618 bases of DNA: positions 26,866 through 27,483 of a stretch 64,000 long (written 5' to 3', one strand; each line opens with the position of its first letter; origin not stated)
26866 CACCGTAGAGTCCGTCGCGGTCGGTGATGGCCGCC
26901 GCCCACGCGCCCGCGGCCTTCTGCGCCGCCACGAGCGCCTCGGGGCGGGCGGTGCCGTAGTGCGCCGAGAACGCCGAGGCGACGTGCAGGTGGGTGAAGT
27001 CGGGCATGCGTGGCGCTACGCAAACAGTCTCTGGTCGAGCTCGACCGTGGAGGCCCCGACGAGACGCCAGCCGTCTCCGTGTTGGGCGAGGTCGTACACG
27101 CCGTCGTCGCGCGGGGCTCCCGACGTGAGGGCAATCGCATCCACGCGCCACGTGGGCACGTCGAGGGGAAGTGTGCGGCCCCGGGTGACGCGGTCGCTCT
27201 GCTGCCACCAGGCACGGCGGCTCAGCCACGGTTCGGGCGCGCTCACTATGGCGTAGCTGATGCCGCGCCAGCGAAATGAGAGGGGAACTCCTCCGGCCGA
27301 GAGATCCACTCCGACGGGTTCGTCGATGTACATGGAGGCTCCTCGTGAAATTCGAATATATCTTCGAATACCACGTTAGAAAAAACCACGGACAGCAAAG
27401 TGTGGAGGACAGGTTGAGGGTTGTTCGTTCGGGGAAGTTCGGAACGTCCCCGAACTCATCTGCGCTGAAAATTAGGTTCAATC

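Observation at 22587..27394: Compact damage-inducible cassette ORF105 - dnaE2 - FUSC-like membrane protein without adjacent imuA/imuB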

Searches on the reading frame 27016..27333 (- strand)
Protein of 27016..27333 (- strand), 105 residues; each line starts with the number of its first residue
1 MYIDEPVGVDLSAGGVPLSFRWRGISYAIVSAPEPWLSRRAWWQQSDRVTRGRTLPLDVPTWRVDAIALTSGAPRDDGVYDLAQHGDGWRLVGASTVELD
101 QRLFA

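Call 7: search_protein_families(library=pfam, proteins=[window:27016-27333:-], max_evalue=0.01)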
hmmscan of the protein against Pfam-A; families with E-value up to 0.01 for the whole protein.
window:27016-27333:- (105 aa): 1 family
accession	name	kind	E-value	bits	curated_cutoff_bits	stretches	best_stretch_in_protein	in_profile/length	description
PF20114.4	DUF6504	-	1.6e-06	28.7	24.2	1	11-82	21-80/103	Domain of unknown function (DUF6504)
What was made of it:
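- On Standalone ImuB-C / Pfam DUF6504 (PF20114): 28.7 bits against a gathering score of 24.2, E=1.6e-6 (call 7).
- Pfam DUF6504 above threshold (call 7).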

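Call 8: search_protein_families(library=ncbifam, proteins=[window:27016-27333:-], max_evalue=0.01)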
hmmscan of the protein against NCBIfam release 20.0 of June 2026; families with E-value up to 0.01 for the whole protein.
window:27016-27333:- (105 aa): 0 families

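Call 16: find_homologous_proteins(query=window:27016-27333:-, max_evalue=0.001)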
Query window:27016-27333:- (105 aa): 3 proteins with E <= 0.001 among 10 candidates.
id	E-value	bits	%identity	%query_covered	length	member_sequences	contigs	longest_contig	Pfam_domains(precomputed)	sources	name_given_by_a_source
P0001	2.4e-54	200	86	100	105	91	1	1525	PF20114.5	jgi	jgi:hypothetical protein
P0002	3.9e-36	142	63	100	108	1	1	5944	PF20114.5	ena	-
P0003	1.6e-30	124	89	60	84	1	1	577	PF20114.5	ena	-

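Call 18: find_related_loci(query=window:27016-27333:-, collection=genome_contigs, flank=8000)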
Query window:27016-27333:- (105 aa) in genome_contigs; peptide patterns used: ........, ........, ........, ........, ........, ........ (x = any residue, [..] = any of these).
409 stretches matched a pattern; 7 encode a relative of the query (tblastn E <= 1e-3); 7 distinct loci.
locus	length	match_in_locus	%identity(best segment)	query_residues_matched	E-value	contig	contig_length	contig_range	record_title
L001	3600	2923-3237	99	1-105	5e-66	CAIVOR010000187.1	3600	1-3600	MAG: uncultured Microbacteriaceae bacterium isolate Ki3-D3_bin-1000 genome assembly, contig: bin-1000:187/372, whole gen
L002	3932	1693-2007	91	1-105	3e-61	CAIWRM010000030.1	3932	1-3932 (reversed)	MAG: uncultured Microbacteriaceae bacterium isolate Loclat_bin-10091 genome assembly, contig: bin-10091:030/266, whole g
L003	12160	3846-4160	88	1-105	4e-59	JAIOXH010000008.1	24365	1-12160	MAG: Aurantimicrobium sp. isolate Tobar12m-G1 Tobar12m-C1445, whole genome shotgun sequence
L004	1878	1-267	100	17-105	8e-57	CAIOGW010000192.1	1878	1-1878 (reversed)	MAG: uncultured Microbacteriaceae bacterium isolate Loclat_bin-19123 genome assembly, contig: bin-19123:192/212, whole g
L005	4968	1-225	85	31-105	1e-39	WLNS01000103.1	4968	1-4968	MAG: Actinomycetota bacterium isolate UFOp-RH-23may17-203 RH-23may17-203-c103, whole genome shotgun sequence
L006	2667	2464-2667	90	1-68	6e-37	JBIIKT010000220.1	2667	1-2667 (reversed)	MAG: Microbacteriaceae bacterium isolate ME2001-11-26pf_3300042887_group1_bin279 Rohwer_bin205_scaffold_78751_c1, whole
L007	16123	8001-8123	41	29-69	4e-6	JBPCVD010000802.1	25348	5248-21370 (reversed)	MAG: Rubripirellula sp. isolate MAG_seacave_38 S1Ck127_12571138, whole genome shotgun sequence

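Call 25: search_protein_representatives(protein=window:27016-27333:-)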
Query: 105 residues. Proteins with E-value up to 0.001 (for the whole library): 102; up to 1e-10: 14; up to 1e-30: 2. The best 102 are listed.
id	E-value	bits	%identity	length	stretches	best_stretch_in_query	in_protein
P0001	7.7e-55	200.3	86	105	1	1-105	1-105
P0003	5.0e-31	123.5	88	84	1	1-64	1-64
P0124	2.2e-25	105.3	48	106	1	1-105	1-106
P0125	2.6e-23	98.6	50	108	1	1-105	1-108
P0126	7.7e-23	97.1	50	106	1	1-105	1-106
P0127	2.4e-22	95.6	54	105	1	1-105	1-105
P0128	2.7e-16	76.0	44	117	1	3-104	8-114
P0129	1.2e-15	74.0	51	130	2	1-73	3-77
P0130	2.7e-15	72.8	44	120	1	1-85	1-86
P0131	1.8e-14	70.2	42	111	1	1-105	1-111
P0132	5.6e-14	68.6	39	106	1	2-105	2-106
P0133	2.1e-11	60.3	42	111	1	3-105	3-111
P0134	3.4e-11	59.6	47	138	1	1-70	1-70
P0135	3.6e-11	59.5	41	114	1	1-105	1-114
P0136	1.2e-10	57.8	44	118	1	5-76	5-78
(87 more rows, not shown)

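Call 31: search_solved_structures(query=A1, max_evalue=1, show_alignments=2)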
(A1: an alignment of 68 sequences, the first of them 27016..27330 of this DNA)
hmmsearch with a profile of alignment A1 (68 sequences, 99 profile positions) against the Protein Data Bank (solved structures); distinct sequences matched with E-value up to 1: 0.

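Call 32: find_homologous_proteins(query=A1, max_evalue=0.001)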
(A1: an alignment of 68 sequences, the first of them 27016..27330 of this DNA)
Query A1 (68 sequences) (104 aa, profile of the alignment): 27 proteins with E <= 0.001 among 994 candidates.
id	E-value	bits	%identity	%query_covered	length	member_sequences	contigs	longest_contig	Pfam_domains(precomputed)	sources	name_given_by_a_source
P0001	1.8e-24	103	86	100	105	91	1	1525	PF20114.5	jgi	jgi:hypothetical protein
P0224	1.2e-23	101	55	99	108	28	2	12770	PF20114.5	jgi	jgi:hypothetical protein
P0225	5.0e-23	99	38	85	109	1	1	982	PF20114.5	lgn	-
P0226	2.7e-22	96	43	83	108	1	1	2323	PF20114.5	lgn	-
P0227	8.5e-22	95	34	87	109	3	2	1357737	PF20114.5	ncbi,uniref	ncbi:DUF6504 family protein [Citricoccus alkalitolerans]|uniref:DUF6504 family protein n=1 Tax=Citri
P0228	1.2e-21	94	33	87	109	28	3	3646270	PF20114.5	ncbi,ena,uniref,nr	ncbi:DUF6504 family protein [Citricoccus nitrophenolicus]|uniref:DUF6504 domain-containing protein n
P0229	1.3e-21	94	34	87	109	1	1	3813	PF20114.5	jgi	jgi:hypothetical protein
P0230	2.2e-21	93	34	87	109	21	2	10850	PF20114.5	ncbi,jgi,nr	ncbi:MAG: hypothetical protein MOP51_1088 [Citricoccus sp.]|jgi:hypothetical protein|nr:hypothetical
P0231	2.3e-21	93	35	85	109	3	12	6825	PF20114.5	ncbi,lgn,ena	-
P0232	2.8e-21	93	33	87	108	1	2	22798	PF20114.5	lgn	-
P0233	6.3e-21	92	39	83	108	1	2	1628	PF20114.5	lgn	-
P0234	2.5e-20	90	35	78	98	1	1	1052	PF20114.5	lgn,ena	-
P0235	3.5e-20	89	35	85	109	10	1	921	PF20114.5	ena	-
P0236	6.0e-20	89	33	85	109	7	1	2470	PF20114.5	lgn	-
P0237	9.2e-20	88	34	87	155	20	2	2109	PF20114.5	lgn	-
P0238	9.2e-19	85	37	83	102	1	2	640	PF20114.5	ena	-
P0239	7.5e-18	82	35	63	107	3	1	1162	PF20114.5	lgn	-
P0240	1.8e-17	81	36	63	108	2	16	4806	PF20114.5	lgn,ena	-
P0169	3.2e-17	80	33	85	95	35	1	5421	PF20114.5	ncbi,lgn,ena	-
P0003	4.0e-16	76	89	60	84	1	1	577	PF20114.5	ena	-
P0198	2.4e-13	68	31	80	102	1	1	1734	PF20114.5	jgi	jgi:hypothetical protein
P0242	7.2e-11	60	34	82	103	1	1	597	PF20114.5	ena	-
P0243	1.7e-10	58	43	36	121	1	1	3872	PF20114.5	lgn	-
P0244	3.5e-10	57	32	84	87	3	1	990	PF20114.5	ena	-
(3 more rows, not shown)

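Call 33: search_dna_similar(query=window:27016-27330:-, collection=plasmids, mode=protein, max_evalue=10, max_rows=30)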
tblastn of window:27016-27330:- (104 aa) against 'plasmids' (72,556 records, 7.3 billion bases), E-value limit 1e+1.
Records with a match: 46; places in all: 47; records where one place covers at least 80% of the query: 12.
Best place of each record, by identity: <60% 46.
By first word of the organism name: Arthrobacter 22; Pseudarthrobacter 9; Paenarthrobacter 7; Agreia 1; Citricoccus 1; Glutamicibacter 1; Cupriavidus 1; Abditibacteriota 1; Streptomyces 1; Escherichia 1; and 1 more.
By predicted mobility (MOB-suite, as given by PLSDB): conjugative 24; non-mobilizable 16; mobilizable 6.
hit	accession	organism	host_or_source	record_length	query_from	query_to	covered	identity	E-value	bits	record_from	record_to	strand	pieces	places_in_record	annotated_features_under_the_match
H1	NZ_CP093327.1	Arthrobacter sulfonylureivorans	whole organism,grassland soil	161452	2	94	89%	32.6%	3e-6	50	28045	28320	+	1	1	hypothetical protein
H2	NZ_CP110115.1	Arthrobacter sp. YA7-1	Solanum lycopersicum,Tomato (Solanum ...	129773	2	90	86%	32.2%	2e-4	45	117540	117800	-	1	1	DUF6504 family protein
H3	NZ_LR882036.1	Agreia sp. COWG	acid mine drainage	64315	14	90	74%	37.2%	7e-4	44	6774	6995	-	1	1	DUF6504 family protein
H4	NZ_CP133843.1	Citricoccus sp. I39-566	cell culture,Oceanic seawater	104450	2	91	87%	31.2%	5e-4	44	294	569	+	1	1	DUF6504 family protein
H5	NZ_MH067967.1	Arthrobacter sp.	-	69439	2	87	83%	32.6%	2e-4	45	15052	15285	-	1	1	hypothetical protein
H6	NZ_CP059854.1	Glutamicibacter nicotianae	cell culture,soil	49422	3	84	79%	32.5%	4e-3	42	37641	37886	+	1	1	hypothetical protein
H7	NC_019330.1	Arthrobacter sp. J3.40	heavy aromatic hydrocarbon contaminated ...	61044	2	94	89%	28.4%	2e-2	40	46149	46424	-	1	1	hypothetical protein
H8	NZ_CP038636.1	Cupriavidus oxalaticus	whole organism,sewage sludge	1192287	11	96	83%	30.2%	9e+0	32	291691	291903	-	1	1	none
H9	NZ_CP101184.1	Paenarthrobacter ureafaciens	mixed culture,soil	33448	2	96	91%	27.4%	4e-1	36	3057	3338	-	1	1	hypothetical protein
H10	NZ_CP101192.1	Paenarthrobacter ureafaciens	mixed culture,soil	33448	2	96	91%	27.4%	4e-1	36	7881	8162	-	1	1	hypothetical protein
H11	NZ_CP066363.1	Pseudarthrobacter defluvii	cell culture,sediment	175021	2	94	89%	27.4%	5e-3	42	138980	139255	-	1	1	hypothetical protein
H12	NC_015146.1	Pseudarthrobacter phenanthrenivorans Sphe3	creosote-polluted soil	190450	2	92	88%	28.0%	1e-2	40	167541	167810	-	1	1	hypothetical protein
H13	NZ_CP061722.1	Pseudarthrobacter sp. BIM B-2242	cell culture,paddy soil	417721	14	99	83%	29.3%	2e+0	34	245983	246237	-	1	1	hypothetical protein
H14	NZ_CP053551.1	Paenarthrobacter sp. YJN-D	cell culture,soil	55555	2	72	68%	35.2%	8e-5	47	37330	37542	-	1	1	hypothetical protein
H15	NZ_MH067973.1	Arthrobacter sp.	-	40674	2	65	62%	37.5%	2e-3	42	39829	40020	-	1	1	hypothetical protein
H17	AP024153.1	Abditibacteriota bacterium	Acer palmatum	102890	1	75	72%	30.8%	3e+0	34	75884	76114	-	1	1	hypothetical protein | dnaE2: error-prone DNA polymerase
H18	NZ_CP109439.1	Streptomyces sp. NBC_01483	-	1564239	21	74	52%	42.6%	5e+0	33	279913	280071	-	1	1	none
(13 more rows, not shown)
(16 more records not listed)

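Call 35: get_annotated_region(hit=H2, flank=6000)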
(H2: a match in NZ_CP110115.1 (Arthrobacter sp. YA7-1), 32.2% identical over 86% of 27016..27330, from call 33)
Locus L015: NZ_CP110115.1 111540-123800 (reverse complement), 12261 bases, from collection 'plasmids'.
description: Arthrobacter sp. YA7-1 plasmid pYA7-1a, complete sequence
organism: Arthrobacter sp. YA7-1 (NCBI taxid 2987701)
taxonomy: Bacteria; Actinomycetota; Actinomycetes; Micrococcales; Micrococcaceae; Arthrobacter; Arthrobacter sp. YA7-1
host: -; source: Solanum lycopersicum,Tomato (Solanum lycopersicum) cultivar KnowYou301 rhizosphere; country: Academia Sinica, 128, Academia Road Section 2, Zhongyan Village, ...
typing (MOB-suite, as given by PLSDB): conjugative; replicon rep_cluster_1547; relaxase MOBP; mating-pair formation MPF_T
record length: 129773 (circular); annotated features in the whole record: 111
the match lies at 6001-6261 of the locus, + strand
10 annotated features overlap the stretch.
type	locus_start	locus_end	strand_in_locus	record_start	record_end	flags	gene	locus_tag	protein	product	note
CDS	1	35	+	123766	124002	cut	-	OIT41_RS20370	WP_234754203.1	hypothetical protein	-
CDS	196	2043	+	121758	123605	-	-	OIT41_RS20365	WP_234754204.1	helix-turn-helix domain-containing protein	-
CDS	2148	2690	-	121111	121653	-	-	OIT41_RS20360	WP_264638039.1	hypothetical protein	-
CDS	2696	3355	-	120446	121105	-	-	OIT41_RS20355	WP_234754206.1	ParA family protein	-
CDS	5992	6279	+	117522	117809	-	-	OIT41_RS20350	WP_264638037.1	DUF6504 family protein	-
CDS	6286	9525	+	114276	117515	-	dnaE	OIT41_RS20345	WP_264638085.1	DNA polymerase III subunit alpha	GO:0006260 - DNA replication [Evidence IEA]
CDS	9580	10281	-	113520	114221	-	-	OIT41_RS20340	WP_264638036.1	SOS response-associated peptidase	GO:0018142 - protein-DNA covalent cross-linking [Evidence IEA]; GO:0009432 - SOS response [Evidence IEA]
CDS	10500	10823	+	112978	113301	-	-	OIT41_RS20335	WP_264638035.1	hypothetical protein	-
CDS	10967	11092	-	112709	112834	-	-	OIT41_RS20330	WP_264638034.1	hypothetical protein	-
CDS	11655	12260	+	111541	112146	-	-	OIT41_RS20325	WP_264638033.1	DNA-binding protein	-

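Call 36: get_annotated_region(hit=H17, flank=6000)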
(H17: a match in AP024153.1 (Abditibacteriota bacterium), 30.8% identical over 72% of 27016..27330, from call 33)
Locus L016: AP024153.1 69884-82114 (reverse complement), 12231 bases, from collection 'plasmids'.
description: Abditibacteriota bacterium IAD-21 plasmid pIAD-21 DNA, complete sequence
organism: Abditibacteriota bacterium (NCBI taxid 2783868)
taxonomy: Bacteria; Abditibacteriota; ; ; ; ; Abditibacteriota bacterium
host: -; source: Acer palmatum; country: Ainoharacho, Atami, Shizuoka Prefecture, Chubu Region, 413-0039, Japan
typing (MOB-suite, as given by PLSDB): non-mobilizable
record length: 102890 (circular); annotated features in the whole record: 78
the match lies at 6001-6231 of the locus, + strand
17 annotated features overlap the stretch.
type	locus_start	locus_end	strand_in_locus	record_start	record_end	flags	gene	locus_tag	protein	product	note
CDS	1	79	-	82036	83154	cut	yhcG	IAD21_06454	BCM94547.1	putative nuclease YhcG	-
CDS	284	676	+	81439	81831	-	-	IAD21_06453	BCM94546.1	hypothetical protein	-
CDS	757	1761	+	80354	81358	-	-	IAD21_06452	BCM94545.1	hypothetical protein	-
CDS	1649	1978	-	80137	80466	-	-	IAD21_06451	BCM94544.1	hypothetical protein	-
CDS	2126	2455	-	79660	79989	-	-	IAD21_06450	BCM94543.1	hypothetical protein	-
CDS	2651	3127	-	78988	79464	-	-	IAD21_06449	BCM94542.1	hypothetical protein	-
CDS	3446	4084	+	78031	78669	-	lexA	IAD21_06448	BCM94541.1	LexA repressor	-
CDS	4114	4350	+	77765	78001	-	-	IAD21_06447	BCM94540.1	hypothetical protein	-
CDS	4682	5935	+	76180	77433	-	-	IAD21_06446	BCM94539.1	hypothetical protein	-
CDS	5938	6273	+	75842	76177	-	-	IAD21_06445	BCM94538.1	hypothetical protein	-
CDS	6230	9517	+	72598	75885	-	dnaE2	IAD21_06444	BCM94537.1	error-prone DNA polymerase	-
CDS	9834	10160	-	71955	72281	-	-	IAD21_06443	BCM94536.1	hypothetical protein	-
CDS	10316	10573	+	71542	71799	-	-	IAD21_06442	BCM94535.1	hypothetical protein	-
CDS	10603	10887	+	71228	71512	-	-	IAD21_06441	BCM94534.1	hypothetical protein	-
CDS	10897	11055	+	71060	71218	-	-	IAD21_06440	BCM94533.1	hypothetical protein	-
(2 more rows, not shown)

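Call 37: get_annotated_region(hit=H3, flank=6000)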
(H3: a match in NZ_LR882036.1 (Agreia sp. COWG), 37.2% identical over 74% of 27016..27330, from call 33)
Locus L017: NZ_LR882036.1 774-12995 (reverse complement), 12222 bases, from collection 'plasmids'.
description: Agreia sp. COWG isolate Agreia sp. COWG plasmid pCOWG, complete sequence
organism: Agreia sp. COWG (NCBI taxid 2773266)
taxonomy: Bacteria; Actinomycetota; Actinomycetes; Micrococcales; Microbacteriaceae; Agreia; Agreia sp. COWG
host: -; source: acid mine drainage; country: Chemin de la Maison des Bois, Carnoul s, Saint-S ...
typing (MOB-suite, as given by PLSDB): non-mobilizable
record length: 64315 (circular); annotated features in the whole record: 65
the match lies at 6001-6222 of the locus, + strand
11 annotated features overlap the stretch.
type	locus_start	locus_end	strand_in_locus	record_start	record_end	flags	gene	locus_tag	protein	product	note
CDS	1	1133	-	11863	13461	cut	-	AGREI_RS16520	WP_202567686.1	methyltransferase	-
CDS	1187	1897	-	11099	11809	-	-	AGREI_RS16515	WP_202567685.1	hypothetical protein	-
CDS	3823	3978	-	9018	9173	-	-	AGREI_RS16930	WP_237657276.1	hypothetical protein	-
CDS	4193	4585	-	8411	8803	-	-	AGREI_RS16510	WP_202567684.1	hypothetical protein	-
CDS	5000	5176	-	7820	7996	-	-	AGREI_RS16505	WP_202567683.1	hypothetical protein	-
CDS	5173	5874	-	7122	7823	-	-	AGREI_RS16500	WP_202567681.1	SOS response-associated peptidase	GO:0018142 - protein-DNA covalent cross-linking [Evidence IEA]; GO:0009432 - SOS response [Evidence IEA]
CDS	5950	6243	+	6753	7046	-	-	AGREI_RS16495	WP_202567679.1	DUF6504 family protein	-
CDS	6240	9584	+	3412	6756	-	dnaE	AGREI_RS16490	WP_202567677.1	DNA polymerase III subunit alpha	GO:0006260 - DNA replication [Evidence IEA]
CDS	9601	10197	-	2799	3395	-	-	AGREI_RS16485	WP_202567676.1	hypothetical protein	-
CDS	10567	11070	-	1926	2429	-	-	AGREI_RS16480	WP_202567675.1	hypothetical protein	-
CDS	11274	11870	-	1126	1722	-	-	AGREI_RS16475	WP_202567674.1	recombinase family protein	GO:0006310 - DNA recombination [Evidence IEA]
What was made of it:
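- It travels on plasmids next to SOS-response-associated peptidase genes (calls 35, 37).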

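Call 38: get_annotated_region(hit=H8, flank=6000)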
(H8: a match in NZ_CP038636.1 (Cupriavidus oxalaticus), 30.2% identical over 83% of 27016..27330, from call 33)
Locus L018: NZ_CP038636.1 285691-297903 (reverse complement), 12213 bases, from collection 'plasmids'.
description: Cupriavidus oxalaticus strain X32 plasmid unnamed1, complete sequence
organism: Cupriavidus oxalaticus (NCBI taxid 96344)
taxonomy: Bacteria; Pseudomonadota; Betaproteobacteria; Burkholderiales; Burkholderiaceae; Cupriavidus; Cupriavidus oxalaticus
host: -; source: whole organism,sewage sludge; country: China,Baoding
typing (MOB-suite, as given by PLSDB): mobilizable; relaxase MOBP,MOBP
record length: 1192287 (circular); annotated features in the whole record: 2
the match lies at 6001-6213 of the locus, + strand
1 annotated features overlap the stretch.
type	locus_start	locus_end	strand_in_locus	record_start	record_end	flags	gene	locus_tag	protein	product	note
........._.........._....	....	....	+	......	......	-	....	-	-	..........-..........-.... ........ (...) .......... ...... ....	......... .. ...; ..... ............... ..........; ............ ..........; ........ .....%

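Call 39: search_protein_families(library=pfam, proteins=[L016:5938-6273:+, L016:4682-5935:+, L016:4114-4350:+, L015:5992-6279:+, L017:5950-6243:+], max_evalue=0.1)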
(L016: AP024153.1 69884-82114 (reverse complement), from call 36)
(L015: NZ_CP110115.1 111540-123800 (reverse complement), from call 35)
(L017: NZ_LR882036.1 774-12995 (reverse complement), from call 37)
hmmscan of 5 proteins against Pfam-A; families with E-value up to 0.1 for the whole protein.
L016:5938-6273:+ (111 aa): 1 family
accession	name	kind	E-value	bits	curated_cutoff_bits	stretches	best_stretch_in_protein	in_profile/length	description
PF20114.4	DUF6504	-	1.7e-08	35.1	24.2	1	31-111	22-103/103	Domain of unknown function (DUF6504)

L016:4682-5935:+ (417 aa): 2 families
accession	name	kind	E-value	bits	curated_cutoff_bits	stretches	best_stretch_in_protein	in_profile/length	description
PF00817.25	IMS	-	5.2e-05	23.6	23.2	1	7-114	1-105/148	impB/mucB/samB family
PF21704.3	POLH-Rev1_HhH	-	0.063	13.9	27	0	188-218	24-55/56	DNApol eta/Rev1, HhH motif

L016:4114-4350:+ (78 aa): 0 families

L015:5992-6279:+ (95 aa): 1 family
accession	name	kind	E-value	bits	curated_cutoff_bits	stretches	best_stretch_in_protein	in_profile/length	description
PF20114.4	DUF6504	-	1.3e-06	29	24.2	1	10-92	19-100/103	Domain of unknown function (DUF6504)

L017:5950-6243:+ (97 aa): 1 family
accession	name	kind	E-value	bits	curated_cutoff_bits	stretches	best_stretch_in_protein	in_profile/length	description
PF20114.4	DUF6504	-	1.5e-07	32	24.2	1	11-82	18-80/103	Domain of unknown function (DUF6504)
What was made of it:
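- Closest known: Split-ImuB systems: iPolY + ImuB-C + DnaE2X, and PolY + ImuB-C + DnaE2B + RecA. Same: An instance fetched here is the Abditibacteriota plasmid lexA-...-iPolY-DUF6504-dnaE2 (calls 36, 39).
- A DUF6504 protein sits between an inactive-looking Y-family gene and dnaE2 in a lexA operon on an Abditibacteriota plasmid, i.e. a split ImuB (calls 36, 39).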

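Call 64: predict_structure(alignment_id=A1)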
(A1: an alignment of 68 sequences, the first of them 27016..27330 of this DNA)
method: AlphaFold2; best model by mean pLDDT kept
length: 104 residues; sequences in the alignment: 68
mean_pLDDT: 89.2   pTM: 0.79
mean pLDDT of the five models: 89.2, 88.5, 87.9, 87.4, 87.0
residues with pLDDT >= 90: 67; 70-90: 30; 50-70: 7; < 50: 0
segments of 3 or more residues with pLDDT < 50: none
pLDDT, mean of each block of 10 residues (from residue 1): 94 97 96 92 68 84 94 87 95 90 77
secondary structure, 60 per line:
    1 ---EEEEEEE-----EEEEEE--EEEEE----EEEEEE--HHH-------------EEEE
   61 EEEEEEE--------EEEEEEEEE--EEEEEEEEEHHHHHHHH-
elements in order: E4-10 E16-21 E24-28 E33-38 E57-67 E76-84 E87-95 H96-103
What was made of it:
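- On Standalone ImuB-C / Pfam DUF6504 (PF20114): AF2 pLDDT 89 with seven strands (call 64).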
